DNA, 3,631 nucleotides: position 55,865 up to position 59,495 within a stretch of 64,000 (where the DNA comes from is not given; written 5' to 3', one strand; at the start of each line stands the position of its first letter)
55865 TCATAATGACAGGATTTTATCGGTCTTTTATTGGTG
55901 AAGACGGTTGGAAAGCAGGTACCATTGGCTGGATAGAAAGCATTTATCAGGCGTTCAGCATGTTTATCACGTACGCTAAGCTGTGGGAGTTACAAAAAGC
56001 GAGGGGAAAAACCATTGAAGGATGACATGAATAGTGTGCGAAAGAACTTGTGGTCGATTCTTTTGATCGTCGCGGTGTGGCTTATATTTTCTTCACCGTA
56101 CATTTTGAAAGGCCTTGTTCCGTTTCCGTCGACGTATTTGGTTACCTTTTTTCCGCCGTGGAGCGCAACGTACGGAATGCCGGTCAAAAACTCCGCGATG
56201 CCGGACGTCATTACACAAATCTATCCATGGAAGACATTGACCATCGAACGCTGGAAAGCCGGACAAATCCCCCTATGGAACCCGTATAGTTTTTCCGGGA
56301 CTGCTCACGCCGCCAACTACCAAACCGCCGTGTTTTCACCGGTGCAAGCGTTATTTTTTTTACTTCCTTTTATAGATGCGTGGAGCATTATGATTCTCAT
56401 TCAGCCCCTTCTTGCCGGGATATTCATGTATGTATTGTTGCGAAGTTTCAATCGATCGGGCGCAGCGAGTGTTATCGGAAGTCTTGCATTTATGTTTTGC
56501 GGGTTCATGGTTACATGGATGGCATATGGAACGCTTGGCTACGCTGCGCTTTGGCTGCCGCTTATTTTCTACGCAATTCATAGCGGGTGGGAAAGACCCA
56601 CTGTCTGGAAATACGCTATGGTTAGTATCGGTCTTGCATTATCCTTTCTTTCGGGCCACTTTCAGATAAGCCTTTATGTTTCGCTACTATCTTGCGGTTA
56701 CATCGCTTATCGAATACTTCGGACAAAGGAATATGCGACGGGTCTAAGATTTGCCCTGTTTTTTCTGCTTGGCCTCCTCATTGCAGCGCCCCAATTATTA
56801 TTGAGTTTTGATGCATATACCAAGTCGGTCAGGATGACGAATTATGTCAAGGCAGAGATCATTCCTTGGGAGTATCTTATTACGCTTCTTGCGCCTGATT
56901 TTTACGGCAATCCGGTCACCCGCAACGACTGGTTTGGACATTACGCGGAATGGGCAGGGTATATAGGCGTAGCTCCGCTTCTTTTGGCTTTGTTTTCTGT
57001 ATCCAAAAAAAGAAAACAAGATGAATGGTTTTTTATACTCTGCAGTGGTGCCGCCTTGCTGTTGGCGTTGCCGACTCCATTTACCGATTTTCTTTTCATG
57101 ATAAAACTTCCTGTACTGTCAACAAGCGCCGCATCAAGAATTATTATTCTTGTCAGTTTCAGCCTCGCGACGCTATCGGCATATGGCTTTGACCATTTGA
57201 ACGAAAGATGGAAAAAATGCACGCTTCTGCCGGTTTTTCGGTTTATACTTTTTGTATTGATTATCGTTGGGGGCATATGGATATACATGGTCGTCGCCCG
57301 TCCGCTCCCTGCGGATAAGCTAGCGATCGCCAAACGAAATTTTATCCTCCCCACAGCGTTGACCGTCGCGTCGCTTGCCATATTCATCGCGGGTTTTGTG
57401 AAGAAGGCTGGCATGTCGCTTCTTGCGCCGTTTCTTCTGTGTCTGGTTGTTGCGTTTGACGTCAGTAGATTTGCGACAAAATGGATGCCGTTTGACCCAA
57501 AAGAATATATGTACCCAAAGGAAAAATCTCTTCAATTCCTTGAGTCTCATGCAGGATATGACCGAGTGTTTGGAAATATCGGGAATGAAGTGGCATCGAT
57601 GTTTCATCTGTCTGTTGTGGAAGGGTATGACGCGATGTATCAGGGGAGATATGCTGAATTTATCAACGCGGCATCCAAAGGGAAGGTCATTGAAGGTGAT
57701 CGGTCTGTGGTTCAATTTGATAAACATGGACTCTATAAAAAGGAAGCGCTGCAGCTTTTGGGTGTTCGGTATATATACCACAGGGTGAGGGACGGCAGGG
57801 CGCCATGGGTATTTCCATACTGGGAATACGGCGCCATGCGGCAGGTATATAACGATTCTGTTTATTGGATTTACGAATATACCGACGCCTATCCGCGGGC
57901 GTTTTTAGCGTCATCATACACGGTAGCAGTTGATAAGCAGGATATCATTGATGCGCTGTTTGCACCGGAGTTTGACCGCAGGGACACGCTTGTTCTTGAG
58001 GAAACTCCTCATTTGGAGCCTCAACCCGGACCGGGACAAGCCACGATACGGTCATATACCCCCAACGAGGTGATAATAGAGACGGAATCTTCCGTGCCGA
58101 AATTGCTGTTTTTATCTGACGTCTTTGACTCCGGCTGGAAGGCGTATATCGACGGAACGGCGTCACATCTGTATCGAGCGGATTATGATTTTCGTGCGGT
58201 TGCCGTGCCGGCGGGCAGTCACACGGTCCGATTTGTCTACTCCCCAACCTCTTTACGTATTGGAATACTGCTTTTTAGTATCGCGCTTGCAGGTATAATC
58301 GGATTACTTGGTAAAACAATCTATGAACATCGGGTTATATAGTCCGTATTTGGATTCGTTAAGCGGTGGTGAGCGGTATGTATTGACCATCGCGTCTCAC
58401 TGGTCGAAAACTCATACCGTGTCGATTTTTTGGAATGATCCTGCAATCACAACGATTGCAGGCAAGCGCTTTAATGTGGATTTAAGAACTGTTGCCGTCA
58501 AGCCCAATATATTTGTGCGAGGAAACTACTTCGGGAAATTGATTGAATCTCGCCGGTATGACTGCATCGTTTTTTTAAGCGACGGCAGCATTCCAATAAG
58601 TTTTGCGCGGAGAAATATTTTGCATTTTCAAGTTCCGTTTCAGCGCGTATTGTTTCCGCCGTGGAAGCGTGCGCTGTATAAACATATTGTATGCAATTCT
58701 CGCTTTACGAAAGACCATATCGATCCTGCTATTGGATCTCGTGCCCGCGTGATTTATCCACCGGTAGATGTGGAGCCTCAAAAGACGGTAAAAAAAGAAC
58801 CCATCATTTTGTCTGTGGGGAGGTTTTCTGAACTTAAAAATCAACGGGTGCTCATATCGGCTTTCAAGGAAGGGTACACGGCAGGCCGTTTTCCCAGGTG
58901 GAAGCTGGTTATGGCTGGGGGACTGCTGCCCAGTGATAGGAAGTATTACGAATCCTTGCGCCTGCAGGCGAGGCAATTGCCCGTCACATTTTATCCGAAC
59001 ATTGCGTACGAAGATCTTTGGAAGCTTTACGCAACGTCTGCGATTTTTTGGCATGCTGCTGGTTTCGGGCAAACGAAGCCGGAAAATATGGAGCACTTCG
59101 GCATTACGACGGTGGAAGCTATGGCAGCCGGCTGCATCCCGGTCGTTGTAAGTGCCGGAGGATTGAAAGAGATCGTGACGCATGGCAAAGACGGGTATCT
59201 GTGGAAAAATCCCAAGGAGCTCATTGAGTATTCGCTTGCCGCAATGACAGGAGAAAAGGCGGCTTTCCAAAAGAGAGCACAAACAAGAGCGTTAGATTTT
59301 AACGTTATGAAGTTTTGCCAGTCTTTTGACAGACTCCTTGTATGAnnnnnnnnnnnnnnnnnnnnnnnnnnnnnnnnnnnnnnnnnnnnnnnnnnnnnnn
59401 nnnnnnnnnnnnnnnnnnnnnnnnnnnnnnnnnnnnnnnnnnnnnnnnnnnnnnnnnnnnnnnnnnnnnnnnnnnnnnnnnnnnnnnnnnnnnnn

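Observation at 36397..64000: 28-kb surface glycosylation super-locus with nine GT-C membrane transferases in four families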

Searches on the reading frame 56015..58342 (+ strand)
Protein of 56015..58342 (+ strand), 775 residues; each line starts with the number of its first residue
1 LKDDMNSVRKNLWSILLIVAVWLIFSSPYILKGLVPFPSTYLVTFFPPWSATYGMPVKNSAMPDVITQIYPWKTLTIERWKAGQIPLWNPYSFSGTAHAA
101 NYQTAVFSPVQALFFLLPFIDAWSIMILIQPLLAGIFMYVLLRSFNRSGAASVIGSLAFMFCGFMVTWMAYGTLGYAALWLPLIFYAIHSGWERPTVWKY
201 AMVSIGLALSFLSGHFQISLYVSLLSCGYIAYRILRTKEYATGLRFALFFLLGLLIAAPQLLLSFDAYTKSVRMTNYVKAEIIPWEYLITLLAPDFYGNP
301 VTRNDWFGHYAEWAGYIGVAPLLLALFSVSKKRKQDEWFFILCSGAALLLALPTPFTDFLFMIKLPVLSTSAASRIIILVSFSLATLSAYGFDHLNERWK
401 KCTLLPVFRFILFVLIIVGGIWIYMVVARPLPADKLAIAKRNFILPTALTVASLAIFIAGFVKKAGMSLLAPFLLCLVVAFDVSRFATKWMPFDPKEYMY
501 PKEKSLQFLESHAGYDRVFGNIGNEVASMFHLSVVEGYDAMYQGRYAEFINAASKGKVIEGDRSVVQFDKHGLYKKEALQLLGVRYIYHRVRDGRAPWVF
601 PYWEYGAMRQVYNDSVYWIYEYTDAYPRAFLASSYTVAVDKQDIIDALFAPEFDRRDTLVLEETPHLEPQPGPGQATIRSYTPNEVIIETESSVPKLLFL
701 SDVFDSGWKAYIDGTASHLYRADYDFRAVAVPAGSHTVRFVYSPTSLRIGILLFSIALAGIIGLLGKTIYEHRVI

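Call 5: search_protein_families(library=pfam, proteins=[window:56015-58342:+], max_evalue=0.01)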
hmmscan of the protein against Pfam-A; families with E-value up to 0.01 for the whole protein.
window:56015-58342:+ (775 aa): 1 family
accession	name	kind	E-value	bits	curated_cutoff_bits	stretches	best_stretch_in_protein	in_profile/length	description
PF09586.16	YfhO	-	6.2e-21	74.9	28.5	2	99-485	68-440/835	Bacterial membrane protein YfhO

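Call 12: find_encoding_contigs(protein=window:56015-58342:+, flank=10000, max_places=6)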
Protein window:56015-58342:+ (775 aa): no gene with exactly this product is on record in the collection.

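Call 16: search_protein_families(library=ncbifam, proteins=[window:56015-58342:+], max_evalue=0.01)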
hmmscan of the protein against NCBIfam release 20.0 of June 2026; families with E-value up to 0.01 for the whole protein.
window:56015-58342:+ (775 aa): 1 family
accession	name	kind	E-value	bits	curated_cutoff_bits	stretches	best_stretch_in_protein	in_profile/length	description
NF047590.1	GlcsyltransPgfM2Strep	equivalog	0.0033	15.6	1500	1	697-763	809-875/884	glycosyltransferase PgfM2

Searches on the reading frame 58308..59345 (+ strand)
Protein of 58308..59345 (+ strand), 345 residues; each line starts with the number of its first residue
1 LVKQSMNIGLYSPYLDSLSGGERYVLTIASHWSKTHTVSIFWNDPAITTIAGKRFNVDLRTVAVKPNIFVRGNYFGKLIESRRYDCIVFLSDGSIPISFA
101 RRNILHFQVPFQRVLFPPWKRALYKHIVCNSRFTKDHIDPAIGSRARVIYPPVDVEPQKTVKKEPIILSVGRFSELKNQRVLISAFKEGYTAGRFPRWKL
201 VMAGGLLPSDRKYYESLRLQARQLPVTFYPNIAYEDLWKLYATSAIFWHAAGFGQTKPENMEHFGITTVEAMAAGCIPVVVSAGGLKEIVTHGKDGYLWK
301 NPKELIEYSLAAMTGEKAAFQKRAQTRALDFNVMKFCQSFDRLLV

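Call 5: search_protein_families(library=pfam, proteins=[window:58308-59345:+], max_evalue=0.01)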
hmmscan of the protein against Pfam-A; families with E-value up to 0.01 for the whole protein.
window:58308-59345:+ (345 aa): 6 families
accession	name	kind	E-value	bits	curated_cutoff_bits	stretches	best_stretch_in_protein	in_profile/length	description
PF00534.26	Glycos_transf_1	-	7.3e-28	97.7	26.4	1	159-317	10-160/172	Glycosyl transferases group 1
PF13692.12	Glyco_trans_1_4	-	8.6e-18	65.4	27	1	164-307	1-134/142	Glycosyl transferases group 1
PF13439.12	Glyco_transf_4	-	5.6e-07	30.2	28.5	1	19-156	2-169/170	Glycosyltransferase Family 4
PF20706.3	GT4-conflict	-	0.00015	21.3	26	0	260-317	290-340/385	Family 4 Glycosyltransferase in conflict systems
PF13524.12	Glyco_trans_1_2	-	0.00019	21.8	25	1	217-329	27-130/144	Glycosyl transferase-like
PF03016.20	Exostosin_GT47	-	0.0064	16.3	33.4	0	267-318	243-281/293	Exostosin GT47 domain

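Call 72: search_protein_families(library=ncbifam, proteins=[window:58323-59345:+], max_evalue=0.00001)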
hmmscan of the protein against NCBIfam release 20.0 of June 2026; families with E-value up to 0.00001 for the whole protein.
window:58323-59345:+ (340 aa): 8 families
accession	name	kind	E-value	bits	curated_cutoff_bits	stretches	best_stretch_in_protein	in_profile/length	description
TIGR03999.1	thiol_BshA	equivalog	6.3e-09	35.2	273.7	1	253-333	279-364/375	N-acetyl-alpha-D-glucosaminyl L-malate synthase BshA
TIGR04047.1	MSMEG_0565_glyc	hypoth_equivalog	3.6e-08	32.9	259.85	1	157-314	191-344/373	MSMEG_0565 family glycosyltransferase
TIGR03449.1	mycothiol_MshA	equivalog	2.2e-07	30.1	462.5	1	158-295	219-352/406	D-inositol-3-phosphate glycosyltransferase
TIGR02095.1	glgA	subfamily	2.5e-07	29.7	328.45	1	157-291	292-413/477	glycogen/starch synthase, ADP-glucose type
NF041876.1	EPS_EpsE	equivalog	3.2e-07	30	400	1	255-318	304-369/389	exopolysaccharide biosynthesis GT4 family glycosyltransferase EpsE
TIGR04157.1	glyco_rSAM_CFB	subfamily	4.4e-07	29.2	400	1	157-293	225-347/406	TIGR04157 family glycosyltransferase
TIGR03088.1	stp2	hypoth_equivalog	1.6e-06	27.4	409.05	0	151-296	186-322/374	TIGR03088 family PEP-CTERM/XrtA system glycosyltransferase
TIGR02149.1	glgA_Coryne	subfamily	2.8e-06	26.7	302.4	0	252-298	289-335/391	glycogen synthase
